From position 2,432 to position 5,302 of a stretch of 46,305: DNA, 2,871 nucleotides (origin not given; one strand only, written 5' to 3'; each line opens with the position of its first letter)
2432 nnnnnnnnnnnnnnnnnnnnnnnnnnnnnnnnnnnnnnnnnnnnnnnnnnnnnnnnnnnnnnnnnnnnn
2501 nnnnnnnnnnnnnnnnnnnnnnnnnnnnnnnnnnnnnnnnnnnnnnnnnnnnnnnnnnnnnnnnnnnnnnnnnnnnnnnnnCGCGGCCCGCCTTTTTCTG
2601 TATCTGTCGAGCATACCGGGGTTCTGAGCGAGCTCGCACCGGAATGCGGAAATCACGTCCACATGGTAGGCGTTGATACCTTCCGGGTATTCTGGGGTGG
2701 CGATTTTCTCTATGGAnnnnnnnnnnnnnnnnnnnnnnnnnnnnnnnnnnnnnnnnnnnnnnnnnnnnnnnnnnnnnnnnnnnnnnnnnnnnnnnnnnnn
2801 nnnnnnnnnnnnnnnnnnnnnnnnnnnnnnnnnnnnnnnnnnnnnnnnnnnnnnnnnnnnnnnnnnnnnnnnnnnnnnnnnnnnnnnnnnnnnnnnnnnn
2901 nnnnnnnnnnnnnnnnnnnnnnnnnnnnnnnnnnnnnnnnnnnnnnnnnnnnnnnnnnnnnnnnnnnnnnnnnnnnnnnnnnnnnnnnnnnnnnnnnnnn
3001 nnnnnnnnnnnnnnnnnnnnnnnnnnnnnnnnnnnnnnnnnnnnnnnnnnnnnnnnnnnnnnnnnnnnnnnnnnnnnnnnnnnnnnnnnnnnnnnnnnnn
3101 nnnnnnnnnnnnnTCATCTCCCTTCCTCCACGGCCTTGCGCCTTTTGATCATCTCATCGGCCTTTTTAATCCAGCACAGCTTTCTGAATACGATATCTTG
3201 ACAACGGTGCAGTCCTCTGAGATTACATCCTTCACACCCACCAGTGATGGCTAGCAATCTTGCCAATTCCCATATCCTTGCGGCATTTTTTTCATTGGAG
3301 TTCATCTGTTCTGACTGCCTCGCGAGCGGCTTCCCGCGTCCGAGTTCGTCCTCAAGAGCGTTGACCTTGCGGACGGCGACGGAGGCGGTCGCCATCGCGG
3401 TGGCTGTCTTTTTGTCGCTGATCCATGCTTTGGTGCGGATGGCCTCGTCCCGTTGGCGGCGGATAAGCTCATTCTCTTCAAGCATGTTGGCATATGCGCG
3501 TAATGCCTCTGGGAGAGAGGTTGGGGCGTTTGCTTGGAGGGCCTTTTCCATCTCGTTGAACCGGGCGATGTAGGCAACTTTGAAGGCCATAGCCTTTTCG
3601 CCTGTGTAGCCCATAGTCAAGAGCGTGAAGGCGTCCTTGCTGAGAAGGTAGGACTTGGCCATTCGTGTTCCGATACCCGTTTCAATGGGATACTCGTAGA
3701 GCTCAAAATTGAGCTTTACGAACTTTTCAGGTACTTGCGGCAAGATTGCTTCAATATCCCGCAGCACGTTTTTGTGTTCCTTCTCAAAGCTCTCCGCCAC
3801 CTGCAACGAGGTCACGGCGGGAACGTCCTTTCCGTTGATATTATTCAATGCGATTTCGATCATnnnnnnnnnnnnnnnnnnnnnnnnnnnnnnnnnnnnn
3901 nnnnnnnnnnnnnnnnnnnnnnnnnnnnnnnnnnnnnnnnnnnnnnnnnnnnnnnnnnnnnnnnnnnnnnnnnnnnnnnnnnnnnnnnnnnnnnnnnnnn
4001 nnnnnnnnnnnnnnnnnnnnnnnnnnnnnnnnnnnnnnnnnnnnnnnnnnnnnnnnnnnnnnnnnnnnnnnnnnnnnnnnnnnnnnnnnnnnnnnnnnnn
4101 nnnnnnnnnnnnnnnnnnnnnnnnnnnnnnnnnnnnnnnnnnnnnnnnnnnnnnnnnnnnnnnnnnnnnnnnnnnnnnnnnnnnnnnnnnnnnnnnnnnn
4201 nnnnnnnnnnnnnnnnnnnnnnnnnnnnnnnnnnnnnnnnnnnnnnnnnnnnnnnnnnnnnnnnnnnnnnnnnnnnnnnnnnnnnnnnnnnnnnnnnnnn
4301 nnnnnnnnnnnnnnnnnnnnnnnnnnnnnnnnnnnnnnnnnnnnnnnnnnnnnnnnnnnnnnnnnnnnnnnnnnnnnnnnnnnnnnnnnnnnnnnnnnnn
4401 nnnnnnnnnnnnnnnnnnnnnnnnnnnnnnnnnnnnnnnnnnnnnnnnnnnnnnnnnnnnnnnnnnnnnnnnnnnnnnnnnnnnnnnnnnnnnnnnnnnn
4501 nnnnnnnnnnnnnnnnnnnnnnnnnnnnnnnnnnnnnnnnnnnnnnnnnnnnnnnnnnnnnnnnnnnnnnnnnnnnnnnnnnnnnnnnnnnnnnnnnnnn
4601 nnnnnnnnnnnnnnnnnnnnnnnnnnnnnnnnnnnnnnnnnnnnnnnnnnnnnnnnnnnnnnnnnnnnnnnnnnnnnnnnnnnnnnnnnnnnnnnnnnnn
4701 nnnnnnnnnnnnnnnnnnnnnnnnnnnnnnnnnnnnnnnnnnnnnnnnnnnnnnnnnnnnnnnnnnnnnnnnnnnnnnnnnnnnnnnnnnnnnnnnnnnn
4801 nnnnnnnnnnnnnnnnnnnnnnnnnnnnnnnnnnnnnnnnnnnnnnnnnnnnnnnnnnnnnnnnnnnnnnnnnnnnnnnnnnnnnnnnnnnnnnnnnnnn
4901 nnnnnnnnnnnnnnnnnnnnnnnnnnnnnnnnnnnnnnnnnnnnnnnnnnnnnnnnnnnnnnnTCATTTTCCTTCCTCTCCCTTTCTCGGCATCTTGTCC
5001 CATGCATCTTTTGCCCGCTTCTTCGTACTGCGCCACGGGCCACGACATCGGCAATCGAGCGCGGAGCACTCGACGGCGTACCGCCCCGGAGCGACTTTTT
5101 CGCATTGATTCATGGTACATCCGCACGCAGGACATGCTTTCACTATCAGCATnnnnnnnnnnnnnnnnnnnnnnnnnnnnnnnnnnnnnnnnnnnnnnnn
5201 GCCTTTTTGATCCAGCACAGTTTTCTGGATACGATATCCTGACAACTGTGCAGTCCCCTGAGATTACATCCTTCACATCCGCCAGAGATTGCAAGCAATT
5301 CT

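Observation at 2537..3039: IS605-derived MITE plus an extra RE-like perfect palindrome bracketing an antirepressor gene remnant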

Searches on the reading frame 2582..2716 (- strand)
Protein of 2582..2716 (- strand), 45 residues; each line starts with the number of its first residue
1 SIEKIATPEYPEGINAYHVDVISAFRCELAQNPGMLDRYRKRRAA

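Call 40: search_protein_families(library=phrogs, proteins=[window:2582-2716:-], max_evalue=0.001)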
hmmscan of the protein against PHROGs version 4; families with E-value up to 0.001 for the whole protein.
window:2582-2716:- (45 aa): 0 families

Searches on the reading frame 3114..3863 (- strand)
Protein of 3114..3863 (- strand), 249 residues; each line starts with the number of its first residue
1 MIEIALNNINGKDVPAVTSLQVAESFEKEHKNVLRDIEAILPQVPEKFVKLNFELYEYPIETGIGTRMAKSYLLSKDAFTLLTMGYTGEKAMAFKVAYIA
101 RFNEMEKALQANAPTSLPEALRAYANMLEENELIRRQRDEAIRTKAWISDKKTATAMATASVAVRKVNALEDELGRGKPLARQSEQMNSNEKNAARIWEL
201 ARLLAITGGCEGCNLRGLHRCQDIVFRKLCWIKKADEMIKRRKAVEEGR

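Call 8: search_protein_families(library=pfam, proteins=[window:3114-3863:-], max_evalue=0.01)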
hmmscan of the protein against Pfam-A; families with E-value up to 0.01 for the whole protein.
window:3114-3863:- (249 aa): 1 family
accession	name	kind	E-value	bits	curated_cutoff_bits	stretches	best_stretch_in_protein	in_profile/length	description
PF09669.15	Phage_pRha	-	1.4e-28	99.7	29.9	1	17-107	1-91/91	Phage regulatory protein Rha (Phage_pRha)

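Call 40: search_protein_families(library=phrogs, proteins=[window:3114-3863:-], max_evalue=0.001)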
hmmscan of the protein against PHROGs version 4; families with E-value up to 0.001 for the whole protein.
window:3114-3863:- (249 aa): 15 families
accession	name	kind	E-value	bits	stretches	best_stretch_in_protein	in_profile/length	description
phrog_518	-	transcription regulation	2.3e-31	110.3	1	14-123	21-125/268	Rha-like transcriptional regulator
phrog_4936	-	transcription regulation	2.8e-30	107.1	1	5-184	3-200/257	transcriptional regulator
phrog_373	-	transcription regulation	1.8e-28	100.9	1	7-152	90-238/373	anti-repressor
phrog_995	-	transcription regulation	4.5e-28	99.6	1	9-137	115-235/307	transcriptional regulator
phrog_63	-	transcription regulation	4.4e-26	93.2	1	1-137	117-248/431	anti-repressor Ant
phrog_2657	-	transcription regulation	9e-26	91.6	1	11-110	18-115/243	transcriptional regulator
phrog_821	-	transcription regulation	1.4e-20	75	1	9-116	158-258/324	transcriptional regulator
phrog_18886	-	unknown function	3.8e-20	73.4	1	17-111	19-112/269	-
phrog_10324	-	transcription regulation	4.1e-11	44.1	1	17-108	6-100/205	anti-repressor Ant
phrog_17716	-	unknown function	2.8e-05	25.9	1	84-113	1-30/101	-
phrog_1726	-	transcription regulation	0.00016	22.6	1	4-160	6-173/264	anti-repressor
phrog_8235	-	transcription regulation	0.0002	22.1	1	9-108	5-104/219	anti-repressor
phrog_8244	-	unknown function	0.00024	21.4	1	14-139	155-276/383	-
phrog_15204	-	transcription regulation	0.00085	20.1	0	15-54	35-72/79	anti-repressor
phrog_20738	-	transcription regulation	0.00099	20.9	0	78-112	5-39/103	anti-repressor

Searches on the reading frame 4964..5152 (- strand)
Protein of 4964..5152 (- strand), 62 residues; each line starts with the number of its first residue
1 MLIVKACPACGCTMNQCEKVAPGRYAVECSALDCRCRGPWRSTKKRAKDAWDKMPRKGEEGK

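Call 40: search_protein_families(library=phrogs, proteins=[window:4964-5152:-], max_evalue=0.001)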
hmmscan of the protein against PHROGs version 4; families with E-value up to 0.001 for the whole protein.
window:4964-5152:- (62 aa): 1 family
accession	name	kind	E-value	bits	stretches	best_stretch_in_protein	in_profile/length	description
phrog_599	-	moron, auxiliary metabolic gene and host takeover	0.00041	21.6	1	4-53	74-125/262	Lar-like restriction alleviation protein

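Call 41: search_protein_families(library=pfam, proteins=[window:4964-5152:-], max_evalue=0.01)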
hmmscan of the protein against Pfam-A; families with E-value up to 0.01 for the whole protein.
window:4964-5152:- (62 aa): 1 family
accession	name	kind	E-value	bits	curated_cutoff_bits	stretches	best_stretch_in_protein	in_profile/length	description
PF14354.12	Lar_restr_allev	-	0.0015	19.2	28.6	1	4-53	3-56/58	Restriction alleviation protein Lar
